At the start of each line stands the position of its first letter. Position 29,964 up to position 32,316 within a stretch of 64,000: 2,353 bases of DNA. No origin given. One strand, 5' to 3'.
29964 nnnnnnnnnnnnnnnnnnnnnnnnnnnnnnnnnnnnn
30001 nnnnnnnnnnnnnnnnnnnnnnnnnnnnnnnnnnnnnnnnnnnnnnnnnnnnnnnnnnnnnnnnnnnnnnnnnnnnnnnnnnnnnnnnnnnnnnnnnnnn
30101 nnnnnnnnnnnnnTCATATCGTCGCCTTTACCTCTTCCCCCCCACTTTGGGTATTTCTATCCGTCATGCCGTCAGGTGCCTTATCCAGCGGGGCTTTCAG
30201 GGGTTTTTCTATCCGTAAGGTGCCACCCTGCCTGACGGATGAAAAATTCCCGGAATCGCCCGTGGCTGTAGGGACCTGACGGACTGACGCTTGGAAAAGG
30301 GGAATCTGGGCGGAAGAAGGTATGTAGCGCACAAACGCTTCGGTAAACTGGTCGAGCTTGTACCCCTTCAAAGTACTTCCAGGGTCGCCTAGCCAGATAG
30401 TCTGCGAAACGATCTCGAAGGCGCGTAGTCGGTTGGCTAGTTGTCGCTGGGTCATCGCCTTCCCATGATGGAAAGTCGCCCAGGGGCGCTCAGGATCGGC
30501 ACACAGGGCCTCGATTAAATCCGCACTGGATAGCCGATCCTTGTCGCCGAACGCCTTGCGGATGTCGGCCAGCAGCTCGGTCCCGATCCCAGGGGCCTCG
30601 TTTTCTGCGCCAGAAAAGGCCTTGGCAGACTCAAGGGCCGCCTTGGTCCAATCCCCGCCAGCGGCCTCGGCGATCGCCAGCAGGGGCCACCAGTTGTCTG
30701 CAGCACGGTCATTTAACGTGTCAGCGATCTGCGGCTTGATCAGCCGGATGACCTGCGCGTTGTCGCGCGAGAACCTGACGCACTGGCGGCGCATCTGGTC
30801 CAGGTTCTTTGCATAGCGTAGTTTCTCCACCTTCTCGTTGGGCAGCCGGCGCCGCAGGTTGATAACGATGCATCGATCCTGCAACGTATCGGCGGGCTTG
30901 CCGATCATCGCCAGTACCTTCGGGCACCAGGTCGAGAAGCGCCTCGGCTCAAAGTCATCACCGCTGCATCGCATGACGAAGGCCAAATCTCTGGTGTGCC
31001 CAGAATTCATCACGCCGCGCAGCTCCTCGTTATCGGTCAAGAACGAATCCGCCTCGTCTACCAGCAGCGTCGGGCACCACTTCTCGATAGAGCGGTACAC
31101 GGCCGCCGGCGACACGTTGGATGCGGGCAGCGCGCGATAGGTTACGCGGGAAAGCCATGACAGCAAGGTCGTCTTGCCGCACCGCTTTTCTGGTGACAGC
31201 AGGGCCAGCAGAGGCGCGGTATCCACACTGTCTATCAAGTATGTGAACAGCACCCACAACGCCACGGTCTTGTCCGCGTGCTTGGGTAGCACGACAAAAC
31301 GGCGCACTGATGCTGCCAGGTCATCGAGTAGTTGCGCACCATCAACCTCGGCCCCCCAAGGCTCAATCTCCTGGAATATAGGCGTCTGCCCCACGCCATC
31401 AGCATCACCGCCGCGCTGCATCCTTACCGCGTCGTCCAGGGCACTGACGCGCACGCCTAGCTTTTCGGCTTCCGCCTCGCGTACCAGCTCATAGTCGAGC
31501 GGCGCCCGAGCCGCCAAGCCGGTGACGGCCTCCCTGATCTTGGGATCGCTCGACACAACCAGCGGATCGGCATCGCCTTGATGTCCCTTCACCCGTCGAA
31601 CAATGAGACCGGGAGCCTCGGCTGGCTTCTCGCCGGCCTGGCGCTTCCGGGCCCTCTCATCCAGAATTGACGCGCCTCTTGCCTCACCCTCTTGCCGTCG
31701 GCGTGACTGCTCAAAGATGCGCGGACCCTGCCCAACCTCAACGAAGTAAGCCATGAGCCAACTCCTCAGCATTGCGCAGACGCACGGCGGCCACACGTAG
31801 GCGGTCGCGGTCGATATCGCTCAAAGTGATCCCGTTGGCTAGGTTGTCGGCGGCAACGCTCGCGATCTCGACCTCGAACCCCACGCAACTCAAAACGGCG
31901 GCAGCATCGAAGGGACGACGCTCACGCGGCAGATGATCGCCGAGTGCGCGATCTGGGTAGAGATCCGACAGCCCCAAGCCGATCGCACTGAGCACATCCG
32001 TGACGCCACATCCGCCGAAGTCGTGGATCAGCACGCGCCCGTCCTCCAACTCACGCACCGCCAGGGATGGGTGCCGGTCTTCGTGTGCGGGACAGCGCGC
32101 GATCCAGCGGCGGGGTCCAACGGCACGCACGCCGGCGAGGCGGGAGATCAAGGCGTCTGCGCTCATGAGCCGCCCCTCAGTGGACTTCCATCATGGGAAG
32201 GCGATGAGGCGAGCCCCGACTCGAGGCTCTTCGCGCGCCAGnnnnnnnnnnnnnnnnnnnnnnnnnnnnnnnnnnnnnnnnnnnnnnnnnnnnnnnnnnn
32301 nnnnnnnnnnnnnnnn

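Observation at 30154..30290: Iteron-like repeats embedded in the 3' end of the P-loop replication gene, read in different codon phases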

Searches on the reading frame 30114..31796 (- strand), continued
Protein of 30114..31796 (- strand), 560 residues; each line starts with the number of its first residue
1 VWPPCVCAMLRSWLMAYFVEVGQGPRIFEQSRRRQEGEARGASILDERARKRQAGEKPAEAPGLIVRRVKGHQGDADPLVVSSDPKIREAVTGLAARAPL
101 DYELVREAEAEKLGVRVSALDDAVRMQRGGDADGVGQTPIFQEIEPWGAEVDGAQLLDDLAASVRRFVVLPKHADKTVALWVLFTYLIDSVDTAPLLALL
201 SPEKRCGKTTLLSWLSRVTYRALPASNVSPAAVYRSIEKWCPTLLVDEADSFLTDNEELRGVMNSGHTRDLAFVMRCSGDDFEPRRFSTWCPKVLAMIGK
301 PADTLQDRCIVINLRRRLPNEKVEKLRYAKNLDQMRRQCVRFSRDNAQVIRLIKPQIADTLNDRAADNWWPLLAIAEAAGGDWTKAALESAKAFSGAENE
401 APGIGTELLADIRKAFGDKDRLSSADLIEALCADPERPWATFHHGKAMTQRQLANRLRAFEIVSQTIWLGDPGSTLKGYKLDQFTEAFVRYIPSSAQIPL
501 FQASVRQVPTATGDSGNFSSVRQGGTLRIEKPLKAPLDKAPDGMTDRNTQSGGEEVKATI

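Call 14: find_related_loci(query=A1, collection=genome_contigs, flank=4000)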
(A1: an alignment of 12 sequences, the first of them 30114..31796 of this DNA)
Query A1 (560 aa) in genome_contigs; peptide patterns used: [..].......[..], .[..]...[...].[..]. (x = any residue, [..] = any of these).
600 stretches matched a pattern (row limit reached: there are more); 589 encode a relative of the query (tblastn E <= 1e-3); the best 80 are kept; 80 distinct loci.
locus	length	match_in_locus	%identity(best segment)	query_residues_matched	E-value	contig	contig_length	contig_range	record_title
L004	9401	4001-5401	50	89-555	5e-140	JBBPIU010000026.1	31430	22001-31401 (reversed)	MAG: Pseudomonadota bacterium isolate BPF4-43-45_bin_2 NODE_28_length_31430_cov_22.375458, whole genome shotgun sequence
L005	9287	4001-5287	50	83-510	2e-133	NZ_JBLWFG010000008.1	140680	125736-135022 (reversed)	Thauera sp. WH-2 8, whole genome shotgun sequence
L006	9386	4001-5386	49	96-555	2e-132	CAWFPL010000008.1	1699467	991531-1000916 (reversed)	MAG: uncultured proteobacterium isolate MFD01299.bin.1.58 genome assembly, contig: contig_8917, whole genome shotgun seq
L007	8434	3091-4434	49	83-523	1e-130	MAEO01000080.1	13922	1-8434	MAG: Smithella sp. M82 Smithella_M82_scaffold_141, whole genome shotgun sequence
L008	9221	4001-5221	52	84-492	4e-130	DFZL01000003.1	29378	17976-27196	MAG TPA_asm: Geobacter sp. UBA4057 UBA4057_contig_7830, whole genome shotgun sequence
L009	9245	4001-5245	50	82-498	5e-129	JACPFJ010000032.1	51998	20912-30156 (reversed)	MAG: Deltaproteobacteria bacterium isolate NC_groundwater_358_Ag_B-0.1um_60_13 GD18-4_B1_scaffold_976777, whole genome s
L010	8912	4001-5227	51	82-492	4e-129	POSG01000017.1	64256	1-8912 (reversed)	MAG: Geobacter sp. isolate GAC1 CM3_1000570, whole genome shotgun sequence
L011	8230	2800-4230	46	74-551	1e-128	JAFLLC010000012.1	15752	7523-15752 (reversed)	MAG: Deltaproteobacteria bacterium isolate LaCa_MAG_21 c_000000005512, whole genome shotgun sequence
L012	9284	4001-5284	48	74-498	4e-128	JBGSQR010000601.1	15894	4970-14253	MAG: Geobacterales bacterium isolate JTS-AC338 k141_3748663, whole genome shotgun sequence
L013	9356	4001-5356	46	94-551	3e-126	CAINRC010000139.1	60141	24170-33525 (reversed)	MAG: uncultured Geobacteraceae bacterium isolate MJ130617A_bin-286 genome assembly, contig: bin-286:139/182, whole genom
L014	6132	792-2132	45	89-533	2e-122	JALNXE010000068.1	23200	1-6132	MAG: Desulfobulbaceae bacterium isolate SO_2016_LW3 bin 20 scaffold03184_LW162_2016, whole genome shotgun sequence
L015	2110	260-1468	49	102-507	3e-130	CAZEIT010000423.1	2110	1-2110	MAG TPA_asm: uncultured Desulfobulbus sp. isolate binchicken_co369_80 genome assembly, contig: NODE_49740_length_2110_co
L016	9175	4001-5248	49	82-498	3e-122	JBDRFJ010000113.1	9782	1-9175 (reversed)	MAG: Pseudomonadota bacterium isolate MEGAHIT-group-1.368 k141_7333241, whole genome shotgun sequence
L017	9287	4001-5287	46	85-516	4e-121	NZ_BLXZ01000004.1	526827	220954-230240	Geomonas limicola strain Red745 sequence04, whole genome shotgun sequence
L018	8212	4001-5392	46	94-550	2e-120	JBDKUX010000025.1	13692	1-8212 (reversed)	MAG: Smithella sp. isolate 8_bin.29 c_000000201312, whole genome shotgun sequence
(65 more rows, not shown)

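Call 20: search_protein_families(library=phrogs, proteins=[window:30114-31796:-], max_evalue=0.001)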
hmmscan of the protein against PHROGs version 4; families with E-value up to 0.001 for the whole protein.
window:30114-31796:- (560 aa): 0 families

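Call 31: search_solved_structures(query=A1, max_evalue=1)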
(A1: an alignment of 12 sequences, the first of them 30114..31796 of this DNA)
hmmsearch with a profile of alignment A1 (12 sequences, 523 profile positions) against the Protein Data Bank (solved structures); distinct sequences matched with E-value up to 1: 1.
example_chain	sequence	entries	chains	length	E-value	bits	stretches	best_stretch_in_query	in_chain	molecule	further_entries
4egf_A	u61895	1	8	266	0.52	12.1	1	301-439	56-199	L-xylulose reductase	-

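Call 32: search_protein_families(library=ncbifam, proteins=[window:30114-31796:-], max_evalue=0.01)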
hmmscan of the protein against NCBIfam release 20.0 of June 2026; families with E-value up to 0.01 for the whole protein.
window:30114-31796:- (560 aa): 0 families

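Call 44: predict_structure(alignment_id=A2)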
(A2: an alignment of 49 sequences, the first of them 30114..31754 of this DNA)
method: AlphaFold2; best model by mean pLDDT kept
length: 546 residues; sequences in the alignment: 49
mean_pLDDT: 78.5   pTM: 0.59
mean pLDDT of the five models: 78.5, 75.4, 74.3, 72.6, 70.6
residues with pLDDT >= 90: 255; 70-90: 149; 50-70: 32; < 50: 110
segments of 3 or more residues with pLDDT < 50: 1-10, 40-64, 117-124, 481-546
pLDDT, mean of each block of 10 residues (from residue 1): 37 65 68 65 39 42 59 91 87 94 90 65 67 97 98 96 98 96 90 94 96 84 92 87 86 88 83 93 86 91 90 95 98 97 84 93 98 94 65 91 94 96 88 95 92 86 95 81 42 33 30 35 36 33 34
secondary structure, 60 per line:
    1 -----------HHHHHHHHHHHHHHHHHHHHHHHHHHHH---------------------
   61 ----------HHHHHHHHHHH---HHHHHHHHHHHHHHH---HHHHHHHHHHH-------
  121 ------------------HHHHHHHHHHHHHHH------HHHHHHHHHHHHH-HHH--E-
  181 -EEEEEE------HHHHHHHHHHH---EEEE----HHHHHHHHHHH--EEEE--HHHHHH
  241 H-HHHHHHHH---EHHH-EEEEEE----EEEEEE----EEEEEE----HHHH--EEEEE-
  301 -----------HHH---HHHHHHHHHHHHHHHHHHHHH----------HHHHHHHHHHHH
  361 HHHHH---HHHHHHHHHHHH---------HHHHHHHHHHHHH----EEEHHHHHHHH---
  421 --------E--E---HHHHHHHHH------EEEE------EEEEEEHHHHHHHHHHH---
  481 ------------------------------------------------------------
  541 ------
elements in order: H12-39 H71-81 H85-99 H103-113 H139-153 H160-172 E182-187 H194-204 E208-211 H216-226 E229-232 H235-241 H243-250 E259-264 E269-274 E279-284 H289-292 E295-299 H318-338 H349-365 H369-380 H390-402 E407-409 H410-417 H436-444 E451-454 E461-466 H467-477

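Call 46: fold_search(model_id=the predicted structure, library=pdb)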
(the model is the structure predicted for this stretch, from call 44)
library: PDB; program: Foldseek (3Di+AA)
matches with E <= 10: 969; with E <= 0.001: 156
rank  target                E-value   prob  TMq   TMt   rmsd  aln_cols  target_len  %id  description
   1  7pds_C                2.7e-07  1.00  0.35  0.41   8.7       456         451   11  The structure of PriRep1 with dsDNA (released 2022-07-13)
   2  7pds_D                2.9e-07  1.00  0.35  0.41   9.2       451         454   11  The structure of PriRep1 with dsDNA (released 2022-07-13)
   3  7pds_B                7.6e-07  1.00  0.35  0.41   8.9       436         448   11  The structure of PriRep1 with dsDNA (released 2022-07-13)
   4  7pds_E                1.3e-06  1.00  0.35  0.40   9.4       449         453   12  The structure of PriRep1 with dsDNA (released 2022-07-13)
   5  8s09_3                2.8e-06  1.00  0.31  0.27   8.5       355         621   12  H. sapiens MCM2-7 double hexamer bound to double stranded DNA (released 2024-10-02)
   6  8b9d_4                3.1e-06  1.00  0.30  0.25   9.5       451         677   11  Human replisome bound by Pol Alpha (released 2023-08-09)
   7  8ouw_3                3.4e-06  1.00  0.29  0.26   8.5       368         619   12  Cryo-EM structure of CMG helicase bound to TIM-1/TIPN-1 and homodimeric DNSN-1 on fork DNA (Caenorhabditis elegans) (released 2023-08-16)
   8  6mii_A                4.1e-06  1.00  0.29  0.27   8.1       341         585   13  Crystal structure of minichromosome maintenance protein MCM/DNA complex (released 2019-07-24)
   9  7pds_F                4.8e-06  1.00  0.35  0.40   9.2       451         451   12  The structure of PriRep1 with dsDNA (released 2022-07-13)
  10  9e2x_5                7.3e-06  1.00  0.32  0.28  11.7       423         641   12  Cryo-EM structure of yeast CMG helicase stalled at G4-containing DNA template, state 2 (released 2025-03-19)
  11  9rqt_d                7.3e-06  1.00  0.23  0.37  10.7       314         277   12  Heptameric AAV2 Rep40-dsDNA (ITR) complex in presence of ATPgS (released 2026-02-04)
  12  8xgc_5                7.7e-06  1.00  0.30  0.25  14.1       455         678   12  Structure of yeast replisome associated with FACT and histone hexamer, Composite map (released 2024-02-14)
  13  8ww7_C                1.1e-05  1.00  0.28  0.19  13.3       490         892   12  Structure of AMPPNP-Form AsfvPrimPol Dodecamer (released 2025-04-30)
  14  8ww7_H                1.1e-05  1.00  0.25  0.18  15.4       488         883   12  Structure of AMPPNP-Form AsfvPrimPol Dodecamer (released 2025-04-30)
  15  6lrb_F                1.3e-05  1.00  0.30  0.37   9.7       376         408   11  The A form apo structure of NrS-1 C terminal region-CTR (released 2020-04-08)
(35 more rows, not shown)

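Call 51: search_dna_similar(query=window:30114-31754:-, collection=plasmids, mode=protein, max_rows=40, max_evalue=1e-10)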
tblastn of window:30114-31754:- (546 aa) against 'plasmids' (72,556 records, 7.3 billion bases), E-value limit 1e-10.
Records with a match: 3; places in all: 3; records where one place covers at least 80% of the query: 0.
Best place of each record, by identity: <60% 3.
By first word of the organism name: Streptomyces 2; Nonomuraea 1.
By predicted mobility (MOB-suite, as given by PLSDB): non-mobilizable 3.
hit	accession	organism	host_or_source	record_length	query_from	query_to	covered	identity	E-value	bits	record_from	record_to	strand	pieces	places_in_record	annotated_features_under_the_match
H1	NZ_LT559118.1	Nonomuraea gerenzanensis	-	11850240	139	485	64%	36.5%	4e-48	187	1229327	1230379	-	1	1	none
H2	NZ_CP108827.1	Streptomyces sp. NBC_00859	-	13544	134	477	63%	33.4%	9e-39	159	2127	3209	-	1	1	DUF3631 domain-containing protein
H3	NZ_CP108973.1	Streptomyces longwoodensis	-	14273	137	477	62%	33.1%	1e-39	161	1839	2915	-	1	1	DUF3631 domain-containing protein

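Call 53: get_annotated_region(hit=H1, flank=4000)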
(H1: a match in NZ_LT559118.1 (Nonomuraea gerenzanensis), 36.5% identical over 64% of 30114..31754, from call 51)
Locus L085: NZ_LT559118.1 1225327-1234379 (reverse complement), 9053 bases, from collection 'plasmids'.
description: Nonomuraea gerenzanensis isolate nono1 plasmid I, complete sequence
organism: Nonomuraea gerenzanensis (NCBI taxid 93944)
taxonomy: Bacteria; Actinomycetota; Actinomycetes; Streptosporangiales; Streptosporangiaceae; Nonomuraea; Nonomuraea gerenzanensis
host: -; source: -; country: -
typing (MOB-suite, as given by PLSDB): non-mobilizable
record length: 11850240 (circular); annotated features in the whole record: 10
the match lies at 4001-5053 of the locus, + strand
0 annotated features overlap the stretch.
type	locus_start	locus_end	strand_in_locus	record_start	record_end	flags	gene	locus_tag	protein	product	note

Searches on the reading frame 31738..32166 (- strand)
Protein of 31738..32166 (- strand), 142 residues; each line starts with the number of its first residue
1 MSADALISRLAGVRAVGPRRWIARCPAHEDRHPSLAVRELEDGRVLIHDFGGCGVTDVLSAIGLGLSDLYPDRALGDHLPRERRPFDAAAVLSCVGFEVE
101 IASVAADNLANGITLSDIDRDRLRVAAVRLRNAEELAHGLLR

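Call 7: search_protein_families(library=pfam, proteins=[window:31738-32166:-], max_evalue=0.01)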
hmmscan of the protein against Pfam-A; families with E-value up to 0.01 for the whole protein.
window:31738-32166:- (142 aa): 0 families

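Call 20: search_protein_families(library=phrogs, proteins=[window:31738-32166:-], max_evalue=0.001)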
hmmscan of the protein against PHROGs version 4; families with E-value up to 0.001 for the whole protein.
window:31738-32166:- (142 aa): 1 family
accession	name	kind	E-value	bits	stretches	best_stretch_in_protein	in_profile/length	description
phrog_6088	-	DNA, RNA and nucleotide metabolism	3.5e-10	40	1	6-72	7-73/772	DNA primase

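Call 32: search_protein_families(library=ncbifam, proteins=[window:31738-32166:-], max_evalue=0.01)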
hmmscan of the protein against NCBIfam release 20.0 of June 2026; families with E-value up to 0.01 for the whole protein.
window:31738-32166:- (142 aa): 0 families
